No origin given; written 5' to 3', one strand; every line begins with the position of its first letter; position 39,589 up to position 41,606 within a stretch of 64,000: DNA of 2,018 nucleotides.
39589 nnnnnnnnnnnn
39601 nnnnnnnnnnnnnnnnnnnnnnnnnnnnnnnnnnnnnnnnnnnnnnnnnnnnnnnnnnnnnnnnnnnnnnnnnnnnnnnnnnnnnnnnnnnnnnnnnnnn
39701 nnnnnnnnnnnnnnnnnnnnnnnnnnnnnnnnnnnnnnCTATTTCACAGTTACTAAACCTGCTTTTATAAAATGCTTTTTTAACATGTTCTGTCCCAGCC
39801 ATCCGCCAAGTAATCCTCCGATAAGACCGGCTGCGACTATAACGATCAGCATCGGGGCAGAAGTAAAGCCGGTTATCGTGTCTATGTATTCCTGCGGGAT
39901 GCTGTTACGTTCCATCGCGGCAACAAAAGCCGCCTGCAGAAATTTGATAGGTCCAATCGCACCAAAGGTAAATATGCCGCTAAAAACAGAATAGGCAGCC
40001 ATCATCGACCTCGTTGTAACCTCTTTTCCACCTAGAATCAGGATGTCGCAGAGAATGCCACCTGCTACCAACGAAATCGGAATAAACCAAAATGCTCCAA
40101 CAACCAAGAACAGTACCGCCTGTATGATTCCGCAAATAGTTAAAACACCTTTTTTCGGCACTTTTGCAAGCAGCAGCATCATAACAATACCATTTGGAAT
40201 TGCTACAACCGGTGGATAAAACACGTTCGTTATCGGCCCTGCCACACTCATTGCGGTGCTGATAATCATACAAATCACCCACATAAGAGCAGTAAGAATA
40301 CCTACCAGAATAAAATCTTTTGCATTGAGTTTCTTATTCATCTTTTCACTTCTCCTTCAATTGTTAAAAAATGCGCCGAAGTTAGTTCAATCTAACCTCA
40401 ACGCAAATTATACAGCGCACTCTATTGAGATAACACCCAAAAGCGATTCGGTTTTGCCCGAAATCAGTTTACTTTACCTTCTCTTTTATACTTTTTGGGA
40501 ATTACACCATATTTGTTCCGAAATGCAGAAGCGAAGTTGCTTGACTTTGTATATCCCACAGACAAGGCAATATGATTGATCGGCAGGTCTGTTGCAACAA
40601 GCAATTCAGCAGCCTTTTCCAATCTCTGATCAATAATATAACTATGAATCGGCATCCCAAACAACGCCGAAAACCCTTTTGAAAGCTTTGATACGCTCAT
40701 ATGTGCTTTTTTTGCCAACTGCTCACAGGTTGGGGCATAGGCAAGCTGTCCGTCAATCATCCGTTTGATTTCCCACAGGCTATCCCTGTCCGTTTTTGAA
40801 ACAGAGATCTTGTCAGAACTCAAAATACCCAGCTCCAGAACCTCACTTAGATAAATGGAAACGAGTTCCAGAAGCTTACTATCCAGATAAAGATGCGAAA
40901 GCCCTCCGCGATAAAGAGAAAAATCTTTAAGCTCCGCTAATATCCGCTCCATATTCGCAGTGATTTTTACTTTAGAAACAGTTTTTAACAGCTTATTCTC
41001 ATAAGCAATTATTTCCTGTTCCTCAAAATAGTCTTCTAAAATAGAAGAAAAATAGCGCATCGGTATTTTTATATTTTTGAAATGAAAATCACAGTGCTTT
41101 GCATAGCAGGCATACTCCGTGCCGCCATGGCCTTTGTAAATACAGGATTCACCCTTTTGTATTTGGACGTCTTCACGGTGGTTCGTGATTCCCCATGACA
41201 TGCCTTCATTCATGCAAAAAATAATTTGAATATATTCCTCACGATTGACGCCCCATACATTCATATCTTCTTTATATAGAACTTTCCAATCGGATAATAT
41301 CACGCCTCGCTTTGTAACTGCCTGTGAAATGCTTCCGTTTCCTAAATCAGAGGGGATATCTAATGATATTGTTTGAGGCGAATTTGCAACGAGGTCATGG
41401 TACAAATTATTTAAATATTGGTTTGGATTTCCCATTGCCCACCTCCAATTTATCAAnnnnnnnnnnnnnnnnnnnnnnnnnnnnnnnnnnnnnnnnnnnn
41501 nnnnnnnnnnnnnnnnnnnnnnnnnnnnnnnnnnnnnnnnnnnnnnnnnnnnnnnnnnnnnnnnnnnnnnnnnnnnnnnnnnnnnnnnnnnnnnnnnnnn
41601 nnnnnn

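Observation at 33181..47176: Conserved inverted repeat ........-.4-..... at the predicted +1 of three predicted import operons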

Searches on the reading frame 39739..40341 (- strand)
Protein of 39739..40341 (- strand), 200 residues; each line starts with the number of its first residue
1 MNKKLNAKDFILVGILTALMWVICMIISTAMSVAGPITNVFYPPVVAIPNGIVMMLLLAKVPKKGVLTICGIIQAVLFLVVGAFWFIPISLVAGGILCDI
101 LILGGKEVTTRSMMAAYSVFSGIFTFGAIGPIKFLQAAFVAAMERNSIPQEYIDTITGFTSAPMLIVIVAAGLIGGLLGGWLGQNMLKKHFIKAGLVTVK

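Call 8: search_protein_families(library=pfam, proteins=[window:39739-40341:-])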
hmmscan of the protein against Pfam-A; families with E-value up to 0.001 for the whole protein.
window:39739-40341:- (200 aa): 1 family
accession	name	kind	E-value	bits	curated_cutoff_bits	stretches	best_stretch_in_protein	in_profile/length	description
PF09605.15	Trep_Strep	-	4.9e-48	164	28.7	1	7-193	1-185/185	Hypothetical bacterial integral membrane protein (Trep_Strep)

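Call 13: search_protein_families(library=ncbifam, proteins=[window:39739-40341:-], max_evalue=0.001)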
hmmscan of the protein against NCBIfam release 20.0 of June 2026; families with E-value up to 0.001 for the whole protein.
window:39739-40341:- (200 aa): 2 families
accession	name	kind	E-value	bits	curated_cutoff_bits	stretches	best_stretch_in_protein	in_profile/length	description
TIGR02185.1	Trep_Strep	subfamily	3.7e-36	125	76.45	1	5-193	1-188/188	MptD family putative ECF transporter S component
TIGR04522.1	EcfS_MSC_0063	hypoth_equivalog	0.00077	19.4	60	0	4-110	2-100/152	putative energy coupling factor transporter S component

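Call 71: find_encoding_contigs(protein=window:39739-40341:-, flank=1500, max_places=6)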
Protein window:39739-40341:- (200 aa): no gene with exactly this product is on record in the collection.

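Call 73: find_homologous_proteins(query=window:39739-40341:-, max_evalue=1e-30)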
Query window:39739-40341:- (200 aa): 345 proteins with E <= 1e-30 among 1585 candidates; the best 120 are listed.
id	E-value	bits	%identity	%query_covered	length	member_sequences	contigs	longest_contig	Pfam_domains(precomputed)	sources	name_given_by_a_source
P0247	1.0e-119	415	100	100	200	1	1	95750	PF09605.16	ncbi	ncbi:MAG: MptD family putative ECF transporter S component [Lachnospiraceae bacterium]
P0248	2.0e-108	379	90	100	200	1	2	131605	PF09605.16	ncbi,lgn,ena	-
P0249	4.7e-101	355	83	100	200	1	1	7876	PF09605.16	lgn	-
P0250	9.3e-95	334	78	100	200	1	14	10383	PF09605.16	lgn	-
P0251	1.7e-94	333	78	100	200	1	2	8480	PF09605.16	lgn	-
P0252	1.8e-94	333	79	100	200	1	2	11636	PF09605.16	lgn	-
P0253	3.5e-94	332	78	100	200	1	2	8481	PF09605.16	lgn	-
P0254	9.0e-94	331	78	100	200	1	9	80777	PF09605.16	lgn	-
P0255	1.6e-93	330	76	100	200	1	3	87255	PF09605.16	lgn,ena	-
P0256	2.9e-93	329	77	100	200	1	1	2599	PF09605.16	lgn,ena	-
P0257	3.4e-93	329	77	100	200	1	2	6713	PF09605.16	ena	-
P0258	3.4e-93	329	77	100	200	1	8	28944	PF09605.16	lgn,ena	-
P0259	4.3e-93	329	77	100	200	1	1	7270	PF09605.16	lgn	-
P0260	7.0e-93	328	76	100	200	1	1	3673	PF09605.16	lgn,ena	-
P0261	7.6e-93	328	77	100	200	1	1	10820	PF09605.16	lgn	-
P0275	1.1e-89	317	74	100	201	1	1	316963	PF09605.16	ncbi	ncbi:MAG: MptD family putative ECF transporter S component [Lachnospiraceae bacterium]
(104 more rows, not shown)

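Call 74: find_encoding_contigs(protein=P0248, flank=10000, max_places=1)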
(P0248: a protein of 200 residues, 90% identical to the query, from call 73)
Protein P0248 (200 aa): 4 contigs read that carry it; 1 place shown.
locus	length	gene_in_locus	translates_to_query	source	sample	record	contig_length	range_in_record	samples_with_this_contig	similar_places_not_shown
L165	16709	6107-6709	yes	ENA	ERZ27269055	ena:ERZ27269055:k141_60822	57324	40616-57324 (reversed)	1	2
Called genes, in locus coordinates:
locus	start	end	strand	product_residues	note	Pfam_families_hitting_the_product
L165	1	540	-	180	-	?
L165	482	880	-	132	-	PF03965:Penicillinase_R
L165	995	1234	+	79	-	-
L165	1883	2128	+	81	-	-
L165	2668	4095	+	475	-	PF04892:VanZ-LLP1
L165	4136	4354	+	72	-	-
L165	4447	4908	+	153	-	-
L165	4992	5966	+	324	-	PF00165:HTH_AraC (faint), PF12833:HTH_18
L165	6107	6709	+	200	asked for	PF09605:Trep_Strep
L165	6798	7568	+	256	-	PF02361:CbiQ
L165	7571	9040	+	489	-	PF00931:NB-ARC (faint), PF02367:TsaE (faint), PF03193:RsgA_GTPase (faint), PF13476:AAA_23 (faint), PF13481:AAA_25 (faint), PF00005:ABC_tran, PF02463:SMC_N (weak), PF00005:ABC_tran, +7 more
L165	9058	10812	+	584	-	PF00664:ABC_membrane, PF00005:ABC_tran, PF02463:SMC_N (weak)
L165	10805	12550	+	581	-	PF00664:ABC_membrane, PF00005:ABC_tran, PF02463:SMC_N (weak)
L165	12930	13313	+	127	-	PF03965:Penicillinase_R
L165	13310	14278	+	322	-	PF05569:Peptidase_M56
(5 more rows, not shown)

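Call 75: find_encoding_contigs(protein=P0255, flank=10000, max_places=1)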
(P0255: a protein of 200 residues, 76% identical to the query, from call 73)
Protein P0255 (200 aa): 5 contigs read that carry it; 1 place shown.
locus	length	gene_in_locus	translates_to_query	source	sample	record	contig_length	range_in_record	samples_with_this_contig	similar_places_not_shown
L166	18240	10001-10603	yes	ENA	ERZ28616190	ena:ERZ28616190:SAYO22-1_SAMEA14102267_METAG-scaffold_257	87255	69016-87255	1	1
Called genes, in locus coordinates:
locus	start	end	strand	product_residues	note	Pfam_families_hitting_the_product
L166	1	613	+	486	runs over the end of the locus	PF13173:AAA_14, PF13635:DUF4143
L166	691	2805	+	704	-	PF01751:Toprim, PF01131:Topoisom_bac, PF13342:Toprim_Crpt (weak)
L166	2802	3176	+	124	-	-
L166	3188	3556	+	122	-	PF14194:Cys_rich_VLP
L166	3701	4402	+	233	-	PF18842:LPD26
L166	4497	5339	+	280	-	PF14195:DUF4316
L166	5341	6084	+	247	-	PF12960:DUF3849, PF18789:DarA_C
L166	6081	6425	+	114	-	PF21983:NikA-like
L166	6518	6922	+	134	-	-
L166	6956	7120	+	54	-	-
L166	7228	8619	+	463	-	PF03432:Relaxase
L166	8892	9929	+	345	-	PF12833:HTH_18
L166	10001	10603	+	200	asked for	PF09605:Trep_Strep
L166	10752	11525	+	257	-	PF02361:CbiQ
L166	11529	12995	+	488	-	PF02367:TsaE (faint), PF02463:SMC_N (weak), PF03193:RsgA_GTPase (faint), PF13191:AAA_16 (faint), PF13476:AAA_23 (faint), PF00005:ABC_tran, PF13304:AAA_21 (weak), PF00005:ABC_tran, +3 more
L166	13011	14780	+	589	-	PF00664:ABC_membrane, PF00005:ABC_tran, PF02463:SMC_N (weak)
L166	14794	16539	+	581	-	PF00664:ABC_membrane, PF00270:DEAD (faint), PF00005:ABC_tran, PF02463:SMC_N (weak)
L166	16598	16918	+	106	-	PF01325:Fe_dep_repress (weak), PF12802:MarR_2 (faint), PF02742:Fe_dep_repr_C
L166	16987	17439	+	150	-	PF00486:Trans_reg_C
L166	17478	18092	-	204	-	PF01209:Ubie_methyltran, PF13489:Methyltransf_23, PF13847:Methyltransf_31, PF13649:Methyltransf_25, PF08241:Methyltransf_11, PF08242:Methyltransf_12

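Call 76: find_encoding_contigs(protein=P0275, flank=10000, max_places=1)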
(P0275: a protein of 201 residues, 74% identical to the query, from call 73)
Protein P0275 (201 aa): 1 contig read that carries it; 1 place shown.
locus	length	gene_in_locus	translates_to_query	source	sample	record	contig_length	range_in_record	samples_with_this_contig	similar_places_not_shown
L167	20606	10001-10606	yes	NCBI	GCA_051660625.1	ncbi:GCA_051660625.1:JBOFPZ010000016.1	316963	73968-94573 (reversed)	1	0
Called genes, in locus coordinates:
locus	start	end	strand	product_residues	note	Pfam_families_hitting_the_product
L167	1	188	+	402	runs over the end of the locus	PF00696:AA_kinase, PF01842:ACT, PF22468:ACT_9, PF13840:ACT_7, PF22468:ACT_9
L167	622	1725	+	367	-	PF00383:dCMP_cyt_deam_1, PF14437:MafB19-deam, PF01872:RibD_C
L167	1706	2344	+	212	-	PF00677:Lum_binding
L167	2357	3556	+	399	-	PF00926:DHBP_synthase, PF00925:GTP_cyclohydro2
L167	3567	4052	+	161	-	PF00885:DMRL_synthase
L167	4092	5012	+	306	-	PF12833:HTH_18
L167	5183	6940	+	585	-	PF00664:ABC_membrane, PF02463:SMC_N, PF00005:ABC_tran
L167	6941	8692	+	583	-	PF00664:ABC_membrane, PF02463:SMC_N, PF00005:ABC_tran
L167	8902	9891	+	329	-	PF12833:HTH_18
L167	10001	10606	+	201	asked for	PF09605:Trep_Strep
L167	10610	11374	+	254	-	PF02361:CbiQ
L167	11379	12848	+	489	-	PF00931:NB-ARC (faint), PF03193:RsgA_GTPase (faint), PF13175:AAA_15 (faint), PF13191:AAA_16 (faint), PF00005:ABC_tran, PF02463:SMC_N (weak), PF00005:ABC_tran, PF02463:SMC_N (weak), +8 more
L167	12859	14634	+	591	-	PF00664:ABC_membrane, PF00005:ABC_tran, PF02463:SMC_N (weak)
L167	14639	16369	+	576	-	PF00664:ABC_membrane, PF00005:ABC_tran, PF02463:SMC_N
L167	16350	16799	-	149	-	PF01928:CYTH (weak)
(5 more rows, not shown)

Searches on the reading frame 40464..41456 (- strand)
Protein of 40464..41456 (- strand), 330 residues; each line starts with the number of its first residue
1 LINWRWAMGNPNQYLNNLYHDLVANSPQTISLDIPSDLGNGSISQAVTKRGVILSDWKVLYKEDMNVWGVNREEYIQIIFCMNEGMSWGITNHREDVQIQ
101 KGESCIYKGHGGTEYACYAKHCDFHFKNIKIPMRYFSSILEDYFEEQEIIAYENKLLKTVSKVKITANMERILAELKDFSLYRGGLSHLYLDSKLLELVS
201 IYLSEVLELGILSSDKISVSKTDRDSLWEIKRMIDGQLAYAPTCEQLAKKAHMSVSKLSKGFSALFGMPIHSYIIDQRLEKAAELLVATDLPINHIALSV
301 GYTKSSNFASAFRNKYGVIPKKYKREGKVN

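Call 8: search_protein_families(library=pfam, proteins=[window:40464-41456:-])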
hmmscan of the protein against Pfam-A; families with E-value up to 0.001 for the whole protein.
window:40464-41456:- (330 aa): 2 families
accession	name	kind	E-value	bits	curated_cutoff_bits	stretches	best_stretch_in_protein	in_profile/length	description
PF12833.13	HTH_18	-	1.7e-21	76.8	33.6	1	247-325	1-79/80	Helix-turn-helix domain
PF00165.29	HTH_AraC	-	2.9e-06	27.7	26.6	0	288-321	6-38/42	Bacterial regulatory helix-turn-helix proteins, AraC family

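Call 13: search_protein_families(library=ncbifam, proteins=[window:40464-41456:-], max_evalue=0.001)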
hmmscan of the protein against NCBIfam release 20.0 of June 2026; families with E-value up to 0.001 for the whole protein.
window:40464-41456:- (330 aa): 30 families (the best 25 are shown)
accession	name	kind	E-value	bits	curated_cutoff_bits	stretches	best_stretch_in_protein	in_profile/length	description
NF047455.1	TF_Staph_AryK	equivalog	8.8e-24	83.8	850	1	69-327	16-259/759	transcriptional regulator AryK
NF007860.0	PRK10572.1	equivalog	1.7e-18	66.5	208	1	192-326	150-284/292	arabinose operon transcriptional regulator AraC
TIGR04094.1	adjacent_YSIRK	equivalog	8.1e-14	51.4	200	1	231-324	291-383/383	YSIRK-targeted surface antigen transcriptional regulator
NF006902.0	PRK09393.1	equivalog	8.4e-14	51.5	425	1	221-326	215-321/327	transcriptional regulator FtrA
NF047788.1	TransRegPocR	equivalog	8.8e-13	48.2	500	1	221-326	185-290/296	transcriptional regulator PocR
NF007243.0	PRK09685.1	equivalog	5e-10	39.3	199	1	219-326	192-301/303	transcriptional regulator FeaR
NF007584.0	PRK10219.1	equivalog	7.7e-10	39.1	174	1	230-325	10-105/107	superoxide response transcriptional regulator SoxS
NF040475.1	chlor_reg_RclR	equivalog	9.1e-10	38.3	400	1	237-326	189-278/284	reactive chlorine-specific transcriptional regulator RclR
NF049932.1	TranspRegBtr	equivalog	1.2e-09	37.3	900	1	211-325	151-264/531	bacillibactin transport transcriptional regulator Btr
NF041686.2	ant_diox_reg_AndR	equivalog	6.9e-09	35.7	350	1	231-322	223-316/321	anthranilate 1,2-dioxygenase regulatory protein AndR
NF007432.1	PRK09978.1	equivalog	8.9e-09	34.9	500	1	233-325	150-241/274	DNA-binding transcriptional regulator GadX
NF049968.1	QhpR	equivalog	1.1e-08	34.6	250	1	229-324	189-284/284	AraC-like transcriptional regulator QhpR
NF007693.0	PRK10371.1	equivalog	1.4e-08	34.3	253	1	214-325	187-298/309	transcriptional regulator MelR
NF011701.0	PRK15121.1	equivalog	3.4e-08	33.4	426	1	233-326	13-106/289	MDR efflux pump AcrAB transcriptional activator RobA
NF052534.1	RzbtTranRegRhrA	equivalog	3.5e-08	33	500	1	211-325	193-309/312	rhizobactin biosynthesis transcriptional regulator RhrA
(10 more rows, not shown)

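Call 66: search_solved_structures(query=window:40464-41456:-, max_evalue=0.01)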
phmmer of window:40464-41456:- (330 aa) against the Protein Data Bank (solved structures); distinct sequences matched with E-value up to 0.01: 20.
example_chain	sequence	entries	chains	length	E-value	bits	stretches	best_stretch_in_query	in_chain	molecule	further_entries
6swi_A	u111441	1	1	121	3.4e-10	43.1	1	243-326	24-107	Two-component response regulator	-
3lsg_A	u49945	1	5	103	1.7e-09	40.8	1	243-324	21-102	Two-component response regulator yesN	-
4fe4_A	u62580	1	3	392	1.1e-08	38.2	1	232-324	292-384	Xylose operon regulatory protein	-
4fe7_A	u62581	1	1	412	1.2e-08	38.1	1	232-324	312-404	Xylose operon regulatory protein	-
3mkl_A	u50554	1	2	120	3.7e-06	29.8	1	232-325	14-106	HTH-type transcriptional regulator gadX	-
3oio_A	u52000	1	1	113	7.8e-06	28.8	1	233-324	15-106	Transcriptional regulator (AraC-type DNA-binding domain-containing proteins)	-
7w5w_J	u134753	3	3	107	2.4e-05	27.2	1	234-324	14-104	Regulatory protein SoxS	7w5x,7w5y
9ca6_A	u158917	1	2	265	3.8e-05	26.5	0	270-323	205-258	Regulatory protein Rns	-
9ca5_A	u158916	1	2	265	4.8e-05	26.2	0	270-323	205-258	AraC-family, transcriptional regulator Rns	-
6xiu_A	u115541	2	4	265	5e-05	26.1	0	270-323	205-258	Regulatory protein Rns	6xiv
7vwy_G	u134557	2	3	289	6e-05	25.9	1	233-326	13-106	Right origin-binding protein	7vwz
7r3w_A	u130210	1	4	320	6e-05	25.9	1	229-325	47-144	Putative bacterial regulatory helix-turn-helix protein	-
1d5y_A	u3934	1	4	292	6.5e-05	25.8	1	234-326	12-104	ROB TRANSCRIPTION FACTOR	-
8vst_A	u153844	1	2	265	7.5e-05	25.6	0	270-323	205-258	Regulatory protein Rns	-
12aw_A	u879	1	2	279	8.6e-05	25.4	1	195-328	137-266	HYBRID TWO-COMPONENT SYSTEM PROTEIN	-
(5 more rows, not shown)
